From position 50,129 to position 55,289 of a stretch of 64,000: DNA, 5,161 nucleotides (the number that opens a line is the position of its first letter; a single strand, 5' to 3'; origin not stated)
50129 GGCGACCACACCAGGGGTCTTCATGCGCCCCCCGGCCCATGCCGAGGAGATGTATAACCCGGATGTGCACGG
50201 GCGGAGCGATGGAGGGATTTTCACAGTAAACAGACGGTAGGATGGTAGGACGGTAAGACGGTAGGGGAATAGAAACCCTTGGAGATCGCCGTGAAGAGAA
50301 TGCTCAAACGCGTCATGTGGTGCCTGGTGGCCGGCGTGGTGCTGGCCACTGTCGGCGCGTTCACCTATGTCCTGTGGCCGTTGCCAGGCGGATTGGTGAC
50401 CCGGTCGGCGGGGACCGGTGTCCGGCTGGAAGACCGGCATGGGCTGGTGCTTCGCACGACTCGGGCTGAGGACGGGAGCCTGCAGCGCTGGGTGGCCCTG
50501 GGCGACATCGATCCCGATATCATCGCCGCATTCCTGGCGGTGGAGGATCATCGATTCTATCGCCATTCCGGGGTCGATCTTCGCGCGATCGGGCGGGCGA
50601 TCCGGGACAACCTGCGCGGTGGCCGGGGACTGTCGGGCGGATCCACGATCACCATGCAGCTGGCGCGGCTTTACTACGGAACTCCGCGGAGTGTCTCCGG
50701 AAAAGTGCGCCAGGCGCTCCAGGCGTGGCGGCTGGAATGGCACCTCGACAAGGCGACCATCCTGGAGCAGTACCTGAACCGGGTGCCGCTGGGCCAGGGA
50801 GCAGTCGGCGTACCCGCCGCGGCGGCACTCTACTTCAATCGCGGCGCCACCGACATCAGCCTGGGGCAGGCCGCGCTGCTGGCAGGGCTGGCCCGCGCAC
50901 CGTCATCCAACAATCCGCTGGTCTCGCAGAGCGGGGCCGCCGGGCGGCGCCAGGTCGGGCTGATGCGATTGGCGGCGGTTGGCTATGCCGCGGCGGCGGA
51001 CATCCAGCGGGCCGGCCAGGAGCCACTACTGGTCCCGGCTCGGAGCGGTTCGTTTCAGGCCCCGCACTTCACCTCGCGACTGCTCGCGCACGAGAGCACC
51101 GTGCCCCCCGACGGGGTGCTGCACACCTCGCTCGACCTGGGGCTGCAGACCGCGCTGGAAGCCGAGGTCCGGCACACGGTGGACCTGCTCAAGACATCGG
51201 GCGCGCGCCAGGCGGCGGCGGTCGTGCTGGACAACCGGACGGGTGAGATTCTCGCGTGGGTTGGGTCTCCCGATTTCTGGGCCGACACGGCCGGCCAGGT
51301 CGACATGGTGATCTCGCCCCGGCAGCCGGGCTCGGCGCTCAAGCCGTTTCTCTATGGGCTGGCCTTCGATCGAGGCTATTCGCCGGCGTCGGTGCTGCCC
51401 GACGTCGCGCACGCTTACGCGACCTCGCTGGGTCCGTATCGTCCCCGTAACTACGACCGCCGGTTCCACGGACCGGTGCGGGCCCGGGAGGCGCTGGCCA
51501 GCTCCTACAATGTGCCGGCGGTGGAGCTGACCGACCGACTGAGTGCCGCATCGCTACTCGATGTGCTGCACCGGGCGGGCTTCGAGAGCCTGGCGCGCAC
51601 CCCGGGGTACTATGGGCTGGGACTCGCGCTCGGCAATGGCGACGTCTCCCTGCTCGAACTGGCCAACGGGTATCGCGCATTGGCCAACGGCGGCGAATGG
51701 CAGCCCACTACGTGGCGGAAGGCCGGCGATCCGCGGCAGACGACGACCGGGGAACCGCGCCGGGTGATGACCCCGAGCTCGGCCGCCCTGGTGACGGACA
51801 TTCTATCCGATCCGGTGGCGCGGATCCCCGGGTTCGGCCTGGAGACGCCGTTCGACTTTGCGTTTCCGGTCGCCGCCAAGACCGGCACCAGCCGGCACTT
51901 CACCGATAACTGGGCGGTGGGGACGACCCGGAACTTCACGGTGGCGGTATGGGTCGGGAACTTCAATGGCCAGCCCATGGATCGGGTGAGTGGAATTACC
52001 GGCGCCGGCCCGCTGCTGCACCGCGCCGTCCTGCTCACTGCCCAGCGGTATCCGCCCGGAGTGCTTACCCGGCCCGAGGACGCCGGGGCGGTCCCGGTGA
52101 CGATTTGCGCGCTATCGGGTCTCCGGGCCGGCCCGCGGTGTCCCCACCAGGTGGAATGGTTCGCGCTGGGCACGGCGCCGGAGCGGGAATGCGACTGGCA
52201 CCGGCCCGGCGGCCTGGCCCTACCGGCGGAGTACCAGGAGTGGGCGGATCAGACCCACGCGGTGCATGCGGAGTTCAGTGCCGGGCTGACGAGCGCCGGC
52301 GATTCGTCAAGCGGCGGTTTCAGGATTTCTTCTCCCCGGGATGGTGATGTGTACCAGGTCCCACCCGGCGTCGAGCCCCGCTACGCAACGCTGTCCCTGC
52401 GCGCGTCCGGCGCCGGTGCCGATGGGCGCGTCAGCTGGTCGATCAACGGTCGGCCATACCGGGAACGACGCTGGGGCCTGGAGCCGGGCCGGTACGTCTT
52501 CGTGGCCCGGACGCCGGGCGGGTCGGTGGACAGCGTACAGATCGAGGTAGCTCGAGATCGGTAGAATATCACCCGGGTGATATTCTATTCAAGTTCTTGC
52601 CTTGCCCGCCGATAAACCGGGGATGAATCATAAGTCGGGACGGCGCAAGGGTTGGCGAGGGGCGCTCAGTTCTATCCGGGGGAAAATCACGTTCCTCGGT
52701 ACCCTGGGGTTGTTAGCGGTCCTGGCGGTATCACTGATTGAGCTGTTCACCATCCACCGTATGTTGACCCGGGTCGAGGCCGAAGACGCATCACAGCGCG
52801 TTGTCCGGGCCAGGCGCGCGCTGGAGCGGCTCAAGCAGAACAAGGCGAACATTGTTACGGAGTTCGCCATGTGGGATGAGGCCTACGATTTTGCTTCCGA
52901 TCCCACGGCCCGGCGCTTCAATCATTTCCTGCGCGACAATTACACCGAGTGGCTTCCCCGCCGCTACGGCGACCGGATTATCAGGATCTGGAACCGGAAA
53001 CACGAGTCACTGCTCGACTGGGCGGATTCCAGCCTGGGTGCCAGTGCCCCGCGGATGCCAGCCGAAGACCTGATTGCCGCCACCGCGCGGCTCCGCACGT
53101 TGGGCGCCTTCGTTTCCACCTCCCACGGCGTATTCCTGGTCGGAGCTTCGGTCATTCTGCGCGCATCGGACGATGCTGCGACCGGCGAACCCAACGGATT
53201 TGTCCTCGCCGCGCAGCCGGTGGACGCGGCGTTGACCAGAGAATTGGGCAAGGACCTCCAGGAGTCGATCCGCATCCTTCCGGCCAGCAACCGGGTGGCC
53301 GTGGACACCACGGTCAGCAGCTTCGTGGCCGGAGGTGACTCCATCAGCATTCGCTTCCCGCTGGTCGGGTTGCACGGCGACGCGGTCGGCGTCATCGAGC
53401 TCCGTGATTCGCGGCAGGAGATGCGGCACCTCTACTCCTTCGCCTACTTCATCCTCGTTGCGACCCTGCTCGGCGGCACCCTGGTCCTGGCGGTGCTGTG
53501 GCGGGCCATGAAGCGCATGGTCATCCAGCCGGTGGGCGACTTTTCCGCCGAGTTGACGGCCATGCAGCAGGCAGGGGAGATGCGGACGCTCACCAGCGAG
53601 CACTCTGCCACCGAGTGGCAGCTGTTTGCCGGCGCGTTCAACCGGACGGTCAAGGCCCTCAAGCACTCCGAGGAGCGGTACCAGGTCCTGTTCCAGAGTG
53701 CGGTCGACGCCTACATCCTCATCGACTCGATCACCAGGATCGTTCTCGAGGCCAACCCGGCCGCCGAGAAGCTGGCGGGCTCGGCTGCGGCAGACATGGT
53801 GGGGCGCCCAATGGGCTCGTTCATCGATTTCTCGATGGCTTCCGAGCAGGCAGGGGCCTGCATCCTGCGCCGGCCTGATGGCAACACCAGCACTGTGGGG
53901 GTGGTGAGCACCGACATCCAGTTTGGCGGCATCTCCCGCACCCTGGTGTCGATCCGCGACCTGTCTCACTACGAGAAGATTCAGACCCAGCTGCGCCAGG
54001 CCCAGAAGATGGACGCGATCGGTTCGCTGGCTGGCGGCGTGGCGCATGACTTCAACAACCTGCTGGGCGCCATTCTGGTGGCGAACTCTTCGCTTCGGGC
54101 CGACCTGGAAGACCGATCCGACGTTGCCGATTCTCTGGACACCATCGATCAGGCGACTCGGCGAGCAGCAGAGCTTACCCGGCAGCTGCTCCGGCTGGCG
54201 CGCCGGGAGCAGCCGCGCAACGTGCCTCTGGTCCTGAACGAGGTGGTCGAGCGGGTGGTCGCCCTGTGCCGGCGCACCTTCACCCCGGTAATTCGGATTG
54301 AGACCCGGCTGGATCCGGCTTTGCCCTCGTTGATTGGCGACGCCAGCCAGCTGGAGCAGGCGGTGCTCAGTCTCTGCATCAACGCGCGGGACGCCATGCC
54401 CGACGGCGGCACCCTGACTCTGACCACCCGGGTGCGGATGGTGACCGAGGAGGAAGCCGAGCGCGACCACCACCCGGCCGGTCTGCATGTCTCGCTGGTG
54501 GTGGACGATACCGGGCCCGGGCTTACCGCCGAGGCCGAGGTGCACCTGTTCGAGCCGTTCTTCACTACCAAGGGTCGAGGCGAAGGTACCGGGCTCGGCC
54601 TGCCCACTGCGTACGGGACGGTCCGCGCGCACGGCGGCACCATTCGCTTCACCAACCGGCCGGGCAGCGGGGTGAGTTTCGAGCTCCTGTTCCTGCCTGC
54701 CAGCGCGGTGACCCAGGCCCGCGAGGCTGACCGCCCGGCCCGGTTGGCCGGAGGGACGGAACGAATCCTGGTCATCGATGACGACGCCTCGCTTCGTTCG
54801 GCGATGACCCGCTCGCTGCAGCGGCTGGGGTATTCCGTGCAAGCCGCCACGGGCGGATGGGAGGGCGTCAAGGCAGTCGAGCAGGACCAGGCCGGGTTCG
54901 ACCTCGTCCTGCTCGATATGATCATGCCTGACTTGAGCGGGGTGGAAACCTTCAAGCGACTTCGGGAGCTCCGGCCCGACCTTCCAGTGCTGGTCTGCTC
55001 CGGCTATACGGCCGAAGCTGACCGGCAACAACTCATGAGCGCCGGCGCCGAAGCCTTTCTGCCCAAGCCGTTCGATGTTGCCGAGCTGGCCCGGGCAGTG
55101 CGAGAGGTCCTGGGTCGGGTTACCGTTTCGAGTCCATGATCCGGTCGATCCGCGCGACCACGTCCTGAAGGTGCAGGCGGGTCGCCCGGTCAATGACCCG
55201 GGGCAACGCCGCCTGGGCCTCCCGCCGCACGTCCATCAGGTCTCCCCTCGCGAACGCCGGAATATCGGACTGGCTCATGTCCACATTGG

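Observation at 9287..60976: Recurring intergenic architecture: hairpins whose two arms are short tandem-repeat arrays (period 7-10 nt), at least 11 loci in 64 kb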

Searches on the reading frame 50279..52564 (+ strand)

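Call 58: search_protein_families(library=pfam, proteins=[window:50279-52564:+])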
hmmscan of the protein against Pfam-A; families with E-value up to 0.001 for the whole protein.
window:50279-52564:+ (761 aa): 3 families
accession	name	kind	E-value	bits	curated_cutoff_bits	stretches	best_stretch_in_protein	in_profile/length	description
PF00912.28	Transgly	-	1.5e-50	171.6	27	1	65-228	10-174/178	Transglycosylase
PF00905.27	Transpeptidase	-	6.2e-26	91.7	22.1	1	313-551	2-266/299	Penicillin binding protein transpeptidase domain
PF06832.18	BiPBP_C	-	3.5e-11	43.3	26.8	1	675-755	6-90/90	Penicillin-Binding Protein C-terminus Family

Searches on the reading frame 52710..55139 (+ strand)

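Call 58: search_protein_families(library=pfam, proteins=[window:52710-55139:+])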
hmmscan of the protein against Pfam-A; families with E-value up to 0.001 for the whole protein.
window:52710-55139:+ (809 aa): 6 families
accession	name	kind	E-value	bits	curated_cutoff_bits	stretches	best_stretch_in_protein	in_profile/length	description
PF00072.30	Response_reg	-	4e-27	95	30.2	1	686-797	1-110/111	Response regulator receiver domain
PF02518.31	HATPase_c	-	1.1e-17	64.9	26.4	1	543-664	1-109/111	Histidine kinase-, DNA gyrase B-, and HSP90-like ATPase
PF05228.19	CHASE4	-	1.1e-11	45.5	26.2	1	39-189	3-139/140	CHASE4 domain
PF00512.31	HisKA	-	1.3e-07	32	26.9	1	439-501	4-65/66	His Kinase A (phospho-acceptor) domain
PF13188.13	PAS_8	-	7.9e-06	26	21.8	1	322-374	1-49/65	PAS domain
PF00989.32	PAS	-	3.3e-05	24.3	22.6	1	322-369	1-47/113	PAS fold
